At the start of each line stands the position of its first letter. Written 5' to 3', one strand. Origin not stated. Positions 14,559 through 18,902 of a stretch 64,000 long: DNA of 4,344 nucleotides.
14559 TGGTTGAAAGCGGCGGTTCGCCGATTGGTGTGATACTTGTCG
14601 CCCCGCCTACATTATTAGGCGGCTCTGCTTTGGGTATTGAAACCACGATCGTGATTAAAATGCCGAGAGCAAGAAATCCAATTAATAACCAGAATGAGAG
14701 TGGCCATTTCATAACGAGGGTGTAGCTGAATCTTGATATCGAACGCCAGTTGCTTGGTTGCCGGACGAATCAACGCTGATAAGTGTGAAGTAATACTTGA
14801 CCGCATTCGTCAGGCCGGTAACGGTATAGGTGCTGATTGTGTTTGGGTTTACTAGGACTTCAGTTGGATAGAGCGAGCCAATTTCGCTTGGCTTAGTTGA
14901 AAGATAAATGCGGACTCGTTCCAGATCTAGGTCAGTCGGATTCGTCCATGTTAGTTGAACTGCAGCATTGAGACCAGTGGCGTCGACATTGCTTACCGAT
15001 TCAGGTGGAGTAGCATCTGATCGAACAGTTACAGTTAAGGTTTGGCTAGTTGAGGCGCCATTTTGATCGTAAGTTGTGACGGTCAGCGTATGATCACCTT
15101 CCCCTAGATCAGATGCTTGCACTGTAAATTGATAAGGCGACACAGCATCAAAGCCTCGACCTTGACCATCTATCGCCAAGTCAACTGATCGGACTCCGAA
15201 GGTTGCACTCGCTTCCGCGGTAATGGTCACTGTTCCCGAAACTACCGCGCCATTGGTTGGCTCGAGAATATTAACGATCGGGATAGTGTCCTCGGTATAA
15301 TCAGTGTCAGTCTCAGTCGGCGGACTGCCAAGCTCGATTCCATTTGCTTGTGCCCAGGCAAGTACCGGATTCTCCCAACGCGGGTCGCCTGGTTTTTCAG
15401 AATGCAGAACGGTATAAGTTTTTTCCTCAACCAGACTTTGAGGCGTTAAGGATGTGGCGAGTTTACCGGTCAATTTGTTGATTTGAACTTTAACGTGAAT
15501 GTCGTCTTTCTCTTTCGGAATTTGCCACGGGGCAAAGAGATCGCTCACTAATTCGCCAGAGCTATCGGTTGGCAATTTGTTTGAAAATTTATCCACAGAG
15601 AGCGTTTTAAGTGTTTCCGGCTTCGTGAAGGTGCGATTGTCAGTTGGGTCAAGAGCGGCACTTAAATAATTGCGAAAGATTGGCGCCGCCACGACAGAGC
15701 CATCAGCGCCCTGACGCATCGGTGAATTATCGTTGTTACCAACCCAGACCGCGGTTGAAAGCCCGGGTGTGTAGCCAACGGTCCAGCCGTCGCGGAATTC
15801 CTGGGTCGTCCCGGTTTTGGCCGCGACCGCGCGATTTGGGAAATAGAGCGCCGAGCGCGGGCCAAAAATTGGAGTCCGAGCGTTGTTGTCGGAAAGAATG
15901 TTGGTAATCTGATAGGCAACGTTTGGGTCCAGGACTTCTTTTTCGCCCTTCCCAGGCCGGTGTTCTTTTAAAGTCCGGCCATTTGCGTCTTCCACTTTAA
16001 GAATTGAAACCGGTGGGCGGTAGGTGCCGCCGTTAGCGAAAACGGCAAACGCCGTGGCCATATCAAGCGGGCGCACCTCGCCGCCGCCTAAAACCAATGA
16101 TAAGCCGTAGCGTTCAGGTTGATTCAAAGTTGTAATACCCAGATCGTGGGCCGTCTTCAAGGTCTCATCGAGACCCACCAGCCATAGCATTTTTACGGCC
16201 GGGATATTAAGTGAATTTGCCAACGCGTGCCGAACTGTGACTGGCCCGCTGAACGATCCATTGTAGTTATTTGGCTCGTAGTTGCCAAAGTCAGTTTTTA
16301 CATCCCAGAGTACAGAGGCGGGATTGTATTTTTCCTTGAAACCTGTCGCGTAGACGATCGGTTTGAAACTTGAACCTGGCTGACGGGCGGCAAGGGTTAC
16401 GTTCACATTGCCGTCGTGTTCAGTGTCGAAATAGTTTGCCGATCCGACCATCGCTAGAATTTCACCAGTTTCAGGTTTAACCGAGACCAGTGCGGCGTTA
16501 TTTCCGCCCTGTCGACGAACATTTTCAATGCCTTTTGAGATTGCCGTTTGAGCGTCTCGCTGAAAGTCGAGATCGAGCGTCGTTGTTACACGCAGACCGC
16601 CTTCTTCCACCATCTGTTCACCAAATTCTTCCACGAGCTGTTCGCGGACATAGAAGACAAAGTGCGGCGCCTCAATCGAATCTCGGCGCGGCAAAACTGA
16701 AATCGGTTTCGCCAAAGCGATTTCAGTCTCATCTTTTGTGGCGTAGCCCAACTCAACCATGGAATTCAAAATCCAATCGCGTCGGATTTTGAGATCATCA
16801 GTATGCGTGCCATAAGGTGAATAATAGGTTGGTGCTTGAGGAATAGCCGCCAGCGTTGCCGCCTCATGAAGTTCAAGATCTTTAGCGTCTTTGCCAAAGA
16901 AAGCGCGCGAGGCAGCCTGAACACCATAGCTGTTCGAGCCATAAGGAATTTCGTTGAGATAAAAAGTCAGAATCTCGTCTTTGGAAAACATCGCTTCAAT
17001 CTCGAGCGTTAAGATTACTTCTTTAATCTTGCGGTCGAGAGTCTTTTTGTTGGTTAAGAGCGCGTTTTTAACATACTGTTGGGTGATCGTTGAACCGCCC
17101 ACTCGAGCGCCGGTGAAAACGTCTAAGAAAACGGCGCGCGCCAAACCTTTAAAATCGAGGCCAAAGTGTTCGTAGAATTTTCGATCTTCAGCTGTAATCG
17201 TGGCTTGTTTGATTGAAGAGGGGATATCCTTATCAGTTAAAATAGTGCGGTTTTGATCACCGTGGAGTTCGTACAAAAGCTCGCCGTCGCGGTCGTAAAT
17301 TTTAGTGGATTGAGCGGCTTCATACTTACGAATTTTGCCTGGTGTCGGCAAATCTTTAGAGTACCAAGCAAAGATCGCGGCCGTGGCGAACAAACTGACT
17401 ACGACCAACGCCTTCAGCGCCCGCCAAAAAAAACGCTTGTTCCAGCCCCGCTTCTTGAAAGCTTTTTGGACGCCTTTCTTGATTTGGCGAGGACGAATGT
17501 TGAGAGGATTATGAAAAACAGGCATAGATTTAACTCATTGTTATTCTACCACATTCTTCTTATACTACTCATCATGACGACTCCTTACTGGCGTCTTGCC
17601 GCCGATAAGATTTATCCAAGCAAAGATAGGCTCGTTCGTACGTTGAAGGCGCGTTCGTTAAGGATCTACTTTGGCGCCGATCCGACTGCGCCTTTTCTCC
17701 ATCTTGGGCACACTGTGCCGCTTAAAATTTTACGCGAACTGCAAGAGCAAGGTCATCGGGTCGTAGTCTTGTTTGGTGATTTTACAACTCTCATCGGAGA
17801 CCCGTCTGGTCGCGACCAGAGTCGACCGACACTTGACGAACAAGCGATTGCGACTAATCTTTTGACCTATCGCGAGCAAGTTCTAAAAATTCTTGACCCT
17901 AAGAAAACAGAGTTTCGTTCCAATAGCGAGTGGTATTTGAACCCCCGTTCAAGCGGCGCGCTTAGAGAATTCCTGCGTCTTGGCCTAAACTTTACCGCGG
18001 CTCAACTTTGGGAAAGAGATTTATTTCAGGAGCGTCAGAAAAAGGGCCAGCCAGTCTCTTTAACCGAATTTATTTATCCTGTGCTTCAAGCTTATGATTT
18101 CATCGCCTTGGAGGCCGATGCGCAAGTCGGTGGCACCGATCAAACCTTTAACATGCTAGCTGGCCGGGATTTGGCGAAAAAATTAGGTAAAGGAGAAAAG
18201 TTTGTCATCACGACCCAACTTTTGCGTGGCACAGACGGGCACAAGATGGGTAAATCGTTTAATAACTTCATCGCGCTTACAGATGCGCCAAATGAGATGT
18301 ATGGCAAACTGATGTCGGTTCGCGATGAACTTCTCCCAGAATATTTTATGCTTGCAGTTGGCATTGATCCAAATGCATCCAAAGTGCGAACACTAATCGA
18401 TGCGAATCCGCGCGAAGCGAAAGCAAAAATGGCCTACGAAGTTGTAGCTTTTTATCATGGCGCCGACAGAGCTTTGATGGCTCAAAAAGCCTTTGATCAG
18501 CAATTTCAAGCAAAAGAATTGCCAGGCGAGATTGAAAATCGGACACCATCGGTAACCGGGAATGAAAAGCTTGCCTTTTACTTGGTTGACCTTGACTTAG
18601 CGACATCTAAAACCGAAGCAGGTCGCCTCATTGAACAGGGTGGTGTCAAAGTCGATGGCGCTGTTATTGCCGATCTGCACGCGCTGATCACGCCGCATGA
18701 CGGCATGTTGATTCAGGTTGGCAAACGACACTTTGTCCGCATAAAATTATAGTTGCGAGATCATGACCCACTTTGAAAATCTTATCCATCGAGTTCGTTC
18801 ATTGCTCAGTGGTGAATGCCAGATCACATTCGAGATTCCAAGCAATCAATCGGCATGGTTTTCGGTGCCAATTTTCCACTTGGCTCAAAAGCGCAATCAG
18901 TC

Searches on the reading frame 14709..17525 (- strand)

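Call 10: search_protein_families(library=pfam, proteins=[window:14709-17525:-], max_evalue=0.00001)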
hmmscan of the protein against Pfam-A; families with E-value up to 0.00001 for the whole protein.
window:14709-17525:- (938 aa): 4 families
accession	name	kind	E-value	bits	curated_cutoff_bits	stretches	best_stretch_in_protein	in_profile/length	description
PF00912.28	Transgly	-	1.5e-60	204.1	27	1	81-256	2-177/178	Transglycosylase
PF00905.27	Transpeptidase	-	9.8e-27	94.4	22.1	1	346-621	3-298/299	Penicillin binding protein transpeptidase domain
PF17957.7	Big_7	-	3.3e-16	60.1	24.1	1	749-816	1-70/70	Bacterial Ig domain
PF16323.11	DUF4959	-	7.2e-06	26.7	32.9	0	834-928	12-100/106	Domain of unknown function (DUF4959)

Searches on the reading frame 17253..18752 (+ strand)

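Call 10: search_protein_families(library=pfam, proteins=[window:17253-18752:+], max_evalue=0.00001)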
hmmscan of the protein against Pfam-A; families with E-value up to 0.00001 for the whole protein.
window:17253-18752:+ (499 aa): 2 families
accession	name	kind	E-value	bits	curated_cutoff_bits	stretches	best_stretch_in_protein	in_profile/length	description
PF00579.31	tRNA-synt_1b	-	1.6e-67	228.4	21.1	1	133-419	3-292/292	tRNA synthetases class I (W and Y)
PF01479.30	S4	-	5.6e-06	26.4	22.8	0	440-483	3-46/48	S4 domain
